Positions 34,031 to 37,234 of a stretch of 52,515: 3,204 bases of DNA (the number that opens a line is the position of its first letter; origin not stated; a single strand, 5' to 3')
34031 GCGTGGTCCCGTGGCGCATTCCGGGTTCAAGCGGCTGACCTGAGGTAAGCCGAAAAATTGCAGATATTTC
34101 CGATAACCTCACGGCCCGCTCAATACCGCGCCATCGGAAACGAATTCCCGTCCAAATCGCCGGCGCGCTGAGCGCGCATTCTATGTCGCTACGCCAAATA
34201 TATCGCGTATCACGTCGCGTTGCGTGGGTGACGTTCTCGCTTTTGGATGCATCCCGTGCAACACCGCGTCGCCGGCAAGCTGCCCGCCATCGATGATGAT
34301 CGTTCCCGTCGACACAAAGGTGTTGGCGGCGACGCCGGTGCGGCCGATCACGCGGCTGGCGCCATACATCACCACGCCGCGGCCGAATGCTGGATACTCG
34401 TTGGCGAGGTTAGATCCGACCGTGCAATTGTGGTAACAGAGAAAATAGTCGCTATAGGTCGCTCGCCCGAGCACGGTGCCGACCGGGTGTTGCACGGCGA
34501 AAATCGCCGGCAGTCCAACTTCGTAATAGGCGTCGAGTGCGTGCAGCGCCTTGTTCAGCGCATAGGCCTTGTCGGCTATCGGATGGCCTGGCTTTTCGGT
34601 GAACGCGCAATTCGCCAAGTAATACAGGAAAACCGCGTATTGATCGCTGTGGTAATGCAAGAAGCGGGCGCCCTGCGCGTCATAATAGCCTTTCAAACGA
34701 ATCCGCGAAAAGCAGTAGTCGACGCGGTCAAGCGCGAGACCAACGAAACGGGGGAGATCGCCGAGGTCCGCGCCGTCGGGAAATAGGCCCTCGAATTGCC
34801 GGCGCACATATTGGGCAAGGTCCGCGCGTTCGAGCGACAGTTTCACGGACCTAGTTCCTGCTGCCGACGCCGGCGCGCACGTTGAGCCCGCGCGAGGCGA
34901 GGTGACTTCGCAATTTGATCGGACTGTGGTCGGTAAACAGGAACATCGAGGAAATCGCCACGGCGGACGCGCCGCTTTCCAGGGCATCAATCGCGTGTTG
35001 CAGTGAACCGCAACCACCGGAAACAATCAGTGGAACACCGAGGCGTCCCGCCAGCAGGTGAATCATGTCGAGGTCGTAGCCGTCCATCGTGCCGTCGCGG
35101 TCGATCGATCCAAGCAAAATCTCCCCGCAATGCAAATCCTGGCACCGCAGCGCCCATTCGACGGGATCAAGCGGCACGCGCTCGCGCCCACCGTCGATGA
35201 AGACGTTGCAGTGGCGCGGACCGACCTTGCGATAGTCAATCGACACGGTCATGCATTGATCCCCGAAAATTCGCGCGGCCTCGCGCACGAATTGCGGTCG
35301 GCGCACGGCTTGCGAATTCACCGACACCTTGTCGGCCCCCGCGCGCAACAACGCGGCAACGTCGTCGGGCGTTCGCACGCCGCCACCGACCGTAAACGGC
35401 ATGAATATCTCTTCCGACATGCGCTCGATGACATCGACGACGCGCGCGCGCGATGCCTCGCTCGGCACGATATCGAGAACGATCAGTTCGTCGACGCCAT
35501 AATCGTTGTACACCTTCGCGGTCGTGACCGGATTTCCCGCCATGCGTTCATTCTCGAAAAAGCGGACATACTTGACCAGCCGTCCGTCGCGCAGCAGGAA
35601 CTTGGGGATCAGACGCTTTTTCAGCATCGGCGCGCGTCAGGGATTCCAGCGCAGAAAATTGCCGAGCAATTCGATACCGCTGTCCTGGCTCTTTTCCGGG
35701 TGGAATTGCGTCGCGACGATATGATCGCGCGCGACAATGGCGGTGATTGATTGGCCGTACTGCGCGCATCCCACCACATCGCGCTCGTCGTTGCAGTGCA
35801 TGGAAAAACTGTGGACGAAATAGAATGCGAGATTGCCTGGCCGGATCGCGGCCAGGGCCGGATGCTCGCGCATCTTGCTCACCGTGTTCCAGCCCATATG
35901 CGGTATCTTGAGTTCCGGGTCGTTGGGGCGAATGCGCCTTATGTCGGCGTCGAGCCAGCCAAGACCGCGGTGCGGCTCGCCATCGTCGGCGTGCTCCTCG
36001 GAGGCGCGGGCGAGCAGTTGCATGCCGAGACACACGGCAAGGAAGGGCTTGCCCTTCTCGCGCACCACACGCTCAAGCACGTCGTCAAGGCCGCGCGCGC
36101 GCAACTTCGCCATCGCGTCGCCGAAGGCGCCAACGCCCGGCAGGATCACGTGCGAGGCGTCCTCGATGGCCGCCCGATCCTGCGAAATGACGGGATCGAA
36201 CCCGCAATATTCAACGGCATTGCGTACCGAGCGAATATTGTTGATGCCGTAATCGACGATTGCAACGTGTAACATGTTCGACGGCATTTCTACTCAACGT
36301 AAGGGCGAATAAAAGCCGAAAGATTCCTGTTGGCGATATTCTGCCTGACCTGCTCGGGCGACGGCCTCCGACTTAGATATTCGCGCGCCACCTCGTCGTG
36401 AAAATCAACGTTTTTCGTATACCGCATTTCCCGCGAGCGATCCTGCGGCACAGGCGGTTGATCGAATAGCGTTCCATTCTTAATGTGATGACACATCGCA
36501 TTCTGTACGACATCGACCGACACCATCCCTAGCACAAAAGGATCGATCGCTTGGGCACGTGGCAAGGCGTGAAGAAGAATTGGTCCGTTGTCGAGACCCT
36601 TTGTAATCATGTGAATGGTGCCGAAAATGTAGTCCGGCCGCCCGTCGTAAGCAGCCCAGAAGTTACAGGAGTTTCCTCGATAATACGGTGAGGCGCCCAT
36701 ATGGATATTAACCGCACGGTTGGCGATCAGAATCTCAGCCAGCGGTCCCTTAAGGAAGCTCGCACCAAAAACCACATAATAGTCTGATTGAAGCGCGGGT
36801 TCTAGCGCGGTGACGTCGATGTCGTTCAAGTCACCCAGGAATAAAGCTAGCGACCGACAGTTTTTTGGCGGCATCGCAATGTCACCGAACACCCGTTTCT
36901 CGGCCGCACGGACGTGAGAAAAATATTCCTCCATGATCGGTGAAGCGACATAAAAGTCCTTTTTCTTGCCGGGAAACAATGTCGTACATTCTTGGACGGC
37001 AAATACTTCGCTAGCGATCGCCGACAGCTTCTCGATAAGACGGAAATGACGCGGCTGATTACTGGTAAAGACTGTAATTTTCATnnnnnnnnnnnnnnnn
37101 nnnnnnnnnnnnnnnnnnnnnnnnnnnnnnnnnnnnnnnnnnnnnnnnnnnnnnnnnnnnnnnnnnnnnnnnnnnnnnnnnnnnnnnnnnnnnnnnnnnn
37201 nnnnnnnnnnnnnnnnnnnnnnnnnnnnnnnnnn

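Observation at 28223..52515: Nonulosonic-acid glycan locus with an unusually dense and mixed set of tailoring enzymes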

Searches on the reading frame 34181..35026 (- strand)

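Call 4: search_protein_families(library=pfam, proteins=[window:34181-35026:-], max_evalue=0.001)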
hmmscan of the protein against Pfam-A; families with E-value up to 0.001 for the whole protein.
window:34181-35026:- (281 aa): 0 families

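Call 7: search_protein_families(library=ncbifam, proteins=[window:34181-35026:-], max_evalue=0.001)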
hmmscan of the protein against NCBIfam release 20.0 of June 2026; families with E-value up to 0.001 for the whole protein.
window:34181-35026:- (281 aa): 1 family
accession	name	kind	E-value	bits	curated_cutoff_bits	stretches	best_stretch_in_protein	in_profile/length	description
TIGR01172.1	cysE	equivalog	4.3e-05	23.6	210.65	1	123-246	22-148/162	serine O-acetyltransferase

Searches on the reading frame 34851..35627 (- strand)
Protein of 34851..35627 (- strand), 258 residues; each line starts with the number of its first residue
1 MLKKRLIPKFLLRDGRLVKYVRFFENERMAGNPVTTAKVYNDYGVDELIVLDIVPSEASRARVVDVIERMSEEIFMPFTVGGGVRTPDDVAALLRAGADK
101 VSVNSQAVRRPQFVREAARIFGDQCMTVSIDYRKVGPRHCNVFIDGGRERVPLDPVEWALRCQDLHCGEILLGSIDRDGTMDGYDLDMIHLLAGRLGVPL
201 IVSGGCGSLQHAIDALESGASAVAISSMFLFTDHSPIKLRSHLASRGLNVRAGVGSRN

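Call 4: search_protein_families(library=pfam, proteins=[window:34851-35627:-], max_evalue=0.001)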
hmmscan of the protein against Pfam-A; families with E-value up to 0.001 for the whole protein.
window:34851-35627:- (258 aa): 7 families
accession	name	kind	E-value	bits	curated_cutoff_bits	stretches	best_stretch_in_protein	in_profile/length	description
PF00977.27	His_biosynth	-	4.4e-63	213.2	23.6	1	5-232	1-225/228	Histidine biosynthesis protein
PF05690.20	ThiG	-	3.5e-08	33.5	23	0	187-228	165-206/247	Thiazole biosynthesis protein ThiG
PF01180.27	DHO_dh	-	5.7e-08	32.7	27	1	186-234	227-277/291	Dihydroorotate dehydrogenase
PF00478.31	IMPDH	-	1.7e-07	31.1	25.6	0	193-256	203-265/345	IMP dehydrogenase / GMP reductase domain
PF03060.21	NMO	-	5.7e-07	29.7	28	0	195-238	191-234/331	Nitronate monooxygenase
PF04309.18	G3P_antiterm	-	1.3e-06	28.4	27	0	63-107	127-171/173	Glycerol-3-phosphate responsive antiterminator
PF02581.23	TMP-TENI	-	0.00027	20.8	27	0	60-105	134-178/180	Thiamine monophosphate synthase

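Call 7: search_protein_families(library=ncbifam, proteins=[window:34851-35627:-], max_evalue=0.001)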
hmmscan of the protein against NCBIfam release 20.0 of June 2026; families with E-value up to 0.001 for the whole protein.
window:34851-35627:- (258 aa): 29 families (the best 25 are shown)
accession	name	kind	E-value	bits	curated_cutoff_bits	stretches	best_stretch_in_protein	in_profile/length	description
TIGR03572.1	WbuZ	equivalog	1.6e-85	286.2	299.7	1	1-231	1-232/232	glycosyl amidation-associated protein WbuZ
TIGR00735.1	hisF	equivalog_domain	1.1e-71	241.1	294.55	1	1-251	1-254/254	imidazole glycerol phosphate synthase subunit HisF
NF038364.1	AglZ_HisF2_fam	equivalog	3.8e-65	219.7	310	1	2-233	1-232/248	AglZ/HisF2 family acetamidino modification protein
TIGR00007.1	TIGR00007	equivalog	2e-33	115.9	228.95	1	7-225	2-217/231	1-(5-phosphoribosyl)-5-[(5-phosphoribosylamino)methylideneamino]imidazole-4-carboxamide isomerase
NF010112.0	PRK13585.1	equivalog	1.6e-31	109.7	243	1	6-228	5-223/241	1-(5-phosphoribosyl)-5-[(5-phosphoribosylamino)methylideneamino]imidazole-4-carboxamide isomerase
NF010114.0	PRK13587.1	equivalog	4.8e-17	62.4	305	1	26-225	26-219/234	1-(5-phosphoribosyl)-5-((5-phosphoribosylamino)methylideneamino)imidazole-4-carboxamide isomerase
NF010113.0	PRK13586.1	equivalog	1.2e-13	51.3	238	1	6-230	4-221/232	1-(5-phosphoribosyl)-5-((5-phosphoribosylamino)methylideneamino)imidazole-4-carboxamide isomerase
TIGR01919.1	hisA-trpF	equivalog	2.3e-13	50.3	306.45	1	6-212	5-208/243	bifunctional 1-(5-phosphoribosyl)-5-((5-phosphoribosylamino)methylideneamino)imidazole-4-carboxamide isomerase/phosphoribosylanthranilate is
NF003156.0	PRK04128.1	equivalog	6e-12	46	285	1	6-134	4-129/231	1-(5-phosphoribosyl)-5-((5-phosphoribosylamino)methylideneamino)imidazole-4-carboxamide isomerase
NF010712.0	PRK14114.1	equivalog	2.1e-08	34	327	1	40-211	39-202/241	1-(5-phosphoribosyl)-5-((5-phosphoribosylamino)methylideneamino)imidazole-4-carboxamide isomerase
NF005574.0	PRK07259.1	equivalog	3.1e-08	32.9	269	1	186-243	226-283/304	dihydroorotate dehydrogenase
NF003198.0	PRK04169.1-2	subfamily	3.5e-08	32.9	247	1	59-106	181-228/249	geranylgeranylglyceryl/heptaprenylglyceryl phosphate synthase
TIGR00734.1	hisAF_rel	hypoth_equivalog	2.6e-07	30.7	179.85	1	38-104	148-213/221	HisA/HisF family protein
TIGR01037.2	pyrD_sub1_fam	subfamily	2.5e-06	26.8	270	0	186-243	223-280/300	dihydroorotate dehydrogenase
NF005741.0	PRK07565.1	subfamily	4.1e-06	26.1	303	0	186-230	229-273/335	dihydroorotate dehydrogenase-like protein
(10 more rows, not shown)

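Call 11: find_encoding_contigs(protein=window:34851-35627:-, flank=10000, max_places=6)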
Protein window:34851-35627:- (258 aa): 1 contig read that carries it; 1 place shown.
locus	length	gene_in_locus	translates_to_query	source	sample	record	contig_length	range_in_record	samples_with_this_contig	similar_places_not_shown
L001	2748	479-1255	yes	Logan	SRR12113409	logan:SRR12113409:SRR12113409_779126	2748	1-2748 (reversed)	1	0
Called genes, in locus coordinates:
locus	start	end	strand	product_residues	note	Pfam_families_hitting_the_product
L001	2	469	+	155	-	?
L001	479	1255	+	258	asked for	PF00977:His_biosynth, PF00478:IMPDH (faint), PF05690:ThiG (faint), PF03060:NMO (faint), PF01180:DHO_dh (faint), PF04309:G3P_antiterm (faint)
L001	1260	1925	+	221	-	-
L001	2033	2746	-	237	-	?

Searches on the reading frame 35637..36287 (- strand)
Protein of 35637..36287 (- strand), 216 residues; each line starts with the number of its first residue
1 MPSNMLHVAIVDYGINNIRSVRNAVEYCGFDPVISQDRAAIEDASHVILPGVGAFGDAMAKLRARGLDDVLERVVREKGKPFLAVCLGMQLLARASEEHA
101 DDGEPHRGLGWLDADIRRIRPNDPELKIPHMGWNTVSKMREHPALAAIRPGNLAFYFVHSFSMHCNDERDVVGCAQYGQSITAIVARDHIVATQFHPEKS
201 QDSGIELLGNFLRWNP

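Call 4: search_protein_families(library=pfam, proteins=[window:35637-36287:-], max_evalue=0.001)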
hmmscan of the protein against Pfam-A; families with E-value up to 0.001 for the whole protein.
window:35637-36287:- (216 aa): 3 families
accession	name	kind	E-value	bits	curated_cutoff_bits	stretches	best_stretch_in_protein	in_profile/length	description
PF00117.34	GATase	-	2.2e-18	67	22.8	1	10-211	2-186/190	Glutamine amidotransferase class-I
PF07685.20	GATase_3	-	3.6e-07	30.4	27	1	37-116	33-115/196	CobB/CobQ-like glutamine amidotransferase domain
PF01174.25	SNO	-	7.5e-06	26.4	27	0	21-118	11-102/188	SNO glutamine amidotransferase family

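Call 7: search_protein_families(library=ncbifam, proteins=[window:35637-36287:-], max_evalue=0.001)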
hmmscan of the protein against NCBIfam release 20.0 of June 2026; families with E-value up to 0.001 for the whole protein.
window:35637-36287:- (216 aa): 13 families
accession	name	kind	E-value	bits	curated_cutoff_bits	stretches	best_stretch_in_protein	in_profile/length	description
TIGR01855.1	IMP_synth_hisH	equivalog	3.4e-66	222.8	105.4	1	8-213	1-197/198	imidazole glycerol phosphate synthase subunit HisH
NF010608.0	PRK14004.1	equivalog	2.1e-43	148.5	216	1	8-213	2-208/210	imidazole glycerol phosphate synthase subunit HisH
NF001989.1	PRK00784.1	equivalog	1.2e-08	34.1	273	1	29-116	272-359/480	cobyric acid synthase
NF001975.0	PRK00758.1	equivalog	2.1e-06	27.5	198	0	6-103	2-92/185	GMP synthase subunit A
TIGR01737.1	FGAM_synth_I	equivalog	2.8e-05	23.6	177.8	1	8-94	3-93/228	phosphoribosylformylglycinamidine synthase I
TIGR03800.1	PLP_synth_Pdx2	equivalog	3.1e-05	24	105.55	0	24-118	17-104/184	pyridoxal 5'-phosphate synthase glutaminase subunit PdxT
TIGR00888.1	guaA_Nterm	equivalog_domain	3.1e-05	23.5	172.15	0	72-98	63-89/188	glutamine-hydrolyzing GMP synthase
NF005458.0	PRK07053.1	equivalog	3.1e-05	23.5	250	1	45-112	50-115/234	glutamine amidotransferase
NF002957.0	PRK03619.1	equivalog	0.00014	21.3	212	1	8-94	3-94/222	phosphoribosylformylglycinamidine synthase subunit PurQ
NF000848.1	PRK00074.1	equivalog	0.00015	20.5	400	0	18-212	15-184/512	glutamine-hydrolyzing GMP synthase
NF006562.0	PRK09065.1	equivalog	0.00018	21.1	205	0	70-96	82-107/242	glutamine amidotransferase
NF009475.0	PRK12838.1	equivalog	0.00081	18.4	221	0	5-98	169-259/359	carbamoyl phosphate synthase small subunit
NF005743.0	PRK07567.1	equivalog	0.00099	18.4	264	0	66-98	81-112/245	glutamine amidotransferase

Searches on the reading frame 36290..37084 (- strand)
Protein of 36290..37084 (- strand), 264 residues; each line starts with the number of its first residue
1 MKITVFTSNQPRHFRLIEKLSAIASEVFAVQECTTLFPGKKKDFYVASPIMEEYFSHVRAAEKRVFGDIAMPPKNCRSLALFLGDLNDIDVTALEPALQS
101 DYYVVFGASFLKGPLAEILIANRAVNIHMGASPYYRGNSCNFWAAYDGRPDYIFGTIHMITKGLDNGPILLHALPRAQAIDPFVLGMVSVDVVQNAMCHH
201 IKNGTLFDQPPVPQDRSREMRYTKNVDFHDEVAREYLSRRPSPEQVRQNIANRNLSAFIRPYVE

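Call 4: search_protein_families(library=pfam, proteins=[window:36290-37084:-], max_evalue=0.001)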
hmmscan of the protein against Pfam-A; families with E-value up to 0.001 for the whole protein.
window:36290-37084:- (264 aa): 1 family
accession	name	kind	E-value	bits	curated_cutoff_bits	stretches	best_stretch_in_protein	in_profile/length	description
PF00551.24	Formyl_trans_N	-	0.00016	21.9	26.1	1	119-174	99-153/181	Formyl transferase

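Call 7: search_protein_families(library=ncbifam, proteins=[window:36290-37084:-], max_evalue=0.001)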
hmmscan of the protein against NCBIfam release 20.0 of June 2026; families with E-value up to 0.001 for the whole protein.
window:36290-37084:- (264 aa): 1 family
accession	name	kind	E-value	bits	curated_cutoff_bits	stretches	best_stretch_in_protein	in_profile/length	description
NF005755.0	PRK07579.1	equivalog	9e-05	22.4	238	1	87-172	51-134/245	dTDP-4-amino-4,6-dideoxyglucose formyltransferase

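Call 40: find_homologous_proteins(query=window:36290-37084:-, max_evalue=1e-10)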
Query window:36290-37084:- (264 aa): 1247 proteins with E <= 1e-10 among 1645 candidates; the best 120 are listed.
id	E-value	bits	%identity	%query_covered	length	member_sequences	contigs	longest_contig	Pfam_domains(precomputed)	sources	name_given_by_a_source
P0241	8.3e-177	604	100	100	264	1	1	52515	-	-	-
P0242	2.9e-157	540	87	100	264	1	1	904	-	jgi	jgi:hypothetical protein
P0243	1.5e-135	469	76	100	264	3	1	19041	-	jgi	jgi:hypothetical protein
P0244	1.6e-134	465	75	100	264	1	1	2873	PF00551.25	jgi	jgi:hypothetical protein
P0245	7.9e-134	463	75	100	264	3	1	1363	PF00551.25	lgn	-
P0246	2.4e-132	458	75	100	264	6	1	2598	PF00551.25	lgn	-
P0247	6.5e-132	457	74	100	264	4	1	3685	-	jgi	jgi:hypothetical protein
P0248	1.2e-121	423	67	100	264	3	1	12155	-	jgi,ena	-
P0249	8.3e-121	420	65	100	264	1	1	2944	PF00551.25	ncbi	-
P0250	3.1e-120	419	67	100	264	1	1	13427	PF00551.25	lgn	-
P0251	2.1e-118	413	65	100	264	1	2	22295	-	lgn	-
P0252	5.4e-118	411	66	100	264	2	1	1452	PF00551.25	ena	-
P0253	6.4e-117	408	67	100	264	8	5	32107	-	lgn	-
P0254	1.5e-115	403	66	100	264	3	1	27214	PF00551.25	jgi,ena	jgi:hypothetical protein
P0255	3.3e-115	402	64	100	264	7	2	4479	PF00551.25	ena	-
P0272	2.7e-97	343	54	100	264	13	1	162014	PF00551.25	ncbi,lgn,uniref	ncbi:formyltransferase family protein [Paenibacillus thiaminolyticus]|uniref:formyltransferase famil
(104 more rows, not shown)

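Call 41: find_encoding_contigs(protein=P0243, flank=10000, max_places=1)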
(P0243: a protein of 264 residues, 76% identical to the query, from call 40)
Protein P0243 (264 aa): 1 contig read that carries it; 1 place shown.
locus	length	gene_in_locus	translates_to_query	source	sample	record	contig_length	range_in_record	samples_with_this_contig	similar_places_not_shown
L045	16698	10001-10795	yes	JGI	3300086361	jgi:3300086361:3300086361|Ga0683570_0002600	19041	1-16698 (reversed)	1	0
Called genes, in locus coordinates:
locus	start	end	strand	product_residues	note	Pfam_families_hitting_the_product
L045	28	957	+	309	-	PF05050:Methyltransf_21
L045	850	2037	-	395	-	-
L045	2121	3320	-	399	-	PF02350:Epimerase_2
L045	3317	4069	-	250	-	PF02348:CTP_transf_3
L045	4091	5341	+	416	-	PF03102:NeuB, PF08666:SAF (weak)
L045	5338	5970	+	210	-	PF25084:LbH_EIF2B, PF25087:GMPPB_C (faint), PF00132:Hexapep, PF14602:Hexapep_2 (weak)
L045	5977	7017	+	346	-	PF00571:CBS, PF00483:NTP_transferase, PF12804:NTP_transf_3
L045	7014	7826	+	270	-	PF00106:adh_short, PF08659:KR (weak), PF01370:Epimerase (weak), PF13561:adh_short_C2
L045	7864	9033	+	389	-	-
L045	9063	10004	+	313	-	PF01522:Polysacc_deac_1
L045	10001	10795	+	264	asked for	-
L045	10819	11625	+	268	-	PF02698:DUF218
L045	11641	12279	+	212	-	PF00117:GATase, PF07685:GATase_3 (weak)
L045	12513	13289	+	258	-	PF00977:His_biosynth, PF00478:IMPDH (faint), PF05690:ThiG (faint), PF02581:TMP-TENI (faint), PF04309:G3P_antiterm (faint), PF03060:NMO (weak), PF01180:DHO_dh (weak)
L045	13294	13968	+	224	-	-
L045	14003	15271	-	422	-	PF00202:Aminotran_3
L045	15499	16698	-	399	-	?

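Call 42: find_encoding_contigs(protein=P0272, flank=10000, max_places=1)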
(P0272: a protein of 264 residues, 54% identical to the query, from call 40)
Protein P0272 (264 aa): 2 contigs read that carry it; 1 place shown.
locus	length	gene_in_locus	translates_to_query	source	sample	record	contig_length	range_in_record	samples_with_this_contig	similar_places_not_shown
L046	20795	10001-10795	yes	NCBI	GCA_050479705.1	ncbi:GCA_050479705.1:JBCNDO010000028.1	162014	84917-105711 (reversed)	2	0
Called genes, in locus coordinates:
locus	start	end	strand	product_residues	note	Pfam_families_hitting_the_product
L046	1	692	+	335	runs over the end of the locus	PF00106:adh_short (weak), PF01073:3Beta_HSD, PF01370:Epimerase, PF02719:Polysacc_synt_2, PF04321:RmlD_sub_bind, PF07993:NAD_binding_4, PF13460:NAD_binding_10, PF16363:GDP_Man_Dehyd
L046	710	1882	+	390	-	PF01041:DegT_DnrJ_EryC1, PF00155:Aminotran_1_2 (weak)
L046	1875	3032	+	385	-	PF02350:Epimerase_2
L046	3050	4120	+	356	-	PF03102:NeuB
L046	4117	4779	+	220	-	PF17836:PglD_N, PF25084:LbH_EIF2B (faint), PF25087:GMPPB_C (faint), PF14602:Hexapep_2 (faint), PF00132:Hexapep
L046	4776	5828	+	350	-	PF00571:CBS (weak), PF00483:NTP_transferase, PF12804:NTP_transf_3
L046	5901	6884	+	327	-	PF01408:GFO_IDH_MocA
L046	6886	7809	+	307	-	PF01408:GFO_IDH_MocA (weak), PF22725:GFO_IDH_MocA_C3, PF02894:GFO_IDH_MocA_C (weak)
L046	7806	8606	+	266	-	PF02348:CTP_transf_3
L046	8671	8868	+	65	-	PF00313:CSD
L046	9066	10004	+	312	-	PF01522:Polysacc_deac_1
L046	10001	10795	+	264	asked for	PF00551:Formyl_trans_N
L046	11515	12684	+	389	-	PF13524:Glyco_trans_1_2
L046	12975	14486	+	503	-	PF03323:GerA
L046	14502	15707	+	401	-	PF25198:Spore_GerAC_N, PF05504:Spore_GerAC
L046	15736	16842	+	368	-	PF03845:Spore_permease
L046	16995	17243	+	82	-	PF08984:DUF1858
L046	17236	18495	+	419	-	PF04282:DUF438, PF01814:Hemerythrin, PF13596:PAS_10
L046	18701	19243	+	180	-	PF02482:Ribosomal_S30AE, PF16321:Ribosom_S30AE_C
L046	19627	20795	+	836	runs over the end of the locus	PF07517:SecA_DEAD, PF00270:DEAD (weak), PF01043:SecA_PP_bind, PF21090:P-loop_SecA, PF07516:SecA_SW, PF02810:SEC-C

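Call 53: search_solved_structures(query=window:36290-37084:-, max_evalue=1)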
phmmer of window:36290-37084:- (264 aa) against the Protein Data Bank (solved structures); distinct sequences matched with E-value up to 1: 43.
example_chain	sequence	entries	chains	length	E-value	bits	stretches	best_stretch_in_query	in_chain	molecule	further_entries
6ci2_A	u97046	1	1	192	9.5e-05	25.3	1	101-171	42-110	formyltransferase PseJ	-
6ci4_A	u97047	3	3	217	0.00012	25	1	101-171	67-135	formyltransferase PseJ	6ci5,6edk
3lou_A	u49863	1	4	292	0.00041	23.2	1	112-177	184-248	Formyltetrahydrofolate deformylase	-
4pzu_A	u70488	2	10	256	0.0018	21.1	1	117-172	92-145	Uncharacterized protein Rv3404c/MT3512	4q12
5vyq_A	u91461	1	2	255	0.0021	20.9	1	117-172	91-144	Uncharacterized protein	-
4yfv_A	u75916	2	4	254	0.0029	20.4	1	47-171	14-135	VioF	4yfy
3auf_A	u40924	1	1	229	0.003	20.4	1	110-174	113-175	Glycinamide ribonucleotide transformylase 1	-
3obi_A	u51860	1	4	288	0.0033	20.2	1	92-177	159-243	Formyltetrahydrofolate deformylase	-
1c3e_A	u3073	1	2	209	0.0084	18.9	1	102-174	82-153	GLYCINAMIDE RIBONUCLEOTIDE TRANSFORMYLASE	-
2gar_A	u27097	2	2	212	0.0084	18.9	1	102-174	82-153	GLYCINAMIDE RIBONUCLEOTIDE TRANSFORMYLASE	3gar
1c2t_A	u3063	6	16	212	0.0087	18.9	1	102-174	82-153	GLYCINAMIDE RIBONUCLEOTIDE TRANSFORMYLASE | PHOSPHORIBOSYL-GLYCINAMIDE FORMYLTRANSFERASE | PHOSPHORIBOSYLGLYCINAMIDE FORMYLTRANSFERASE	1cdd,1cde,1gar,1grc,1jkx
5es5_A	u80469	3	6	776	0.0087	18.8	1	119-172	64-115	Linear gramicidin synthetase subunit A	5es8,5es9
5es6_A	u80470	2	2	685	0.01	18.6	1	119-172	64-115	Linear gramicidin synthase subunit A | Linear gramicidin synthetase subunit A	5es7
6ulz_A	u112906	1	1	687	0.01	18.6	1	119-172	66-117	Linear gramicidin synthase subunit A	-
5jnf_C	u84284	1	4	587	0.011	18.6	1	119-172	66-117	Linear gramicidin synthase subunit A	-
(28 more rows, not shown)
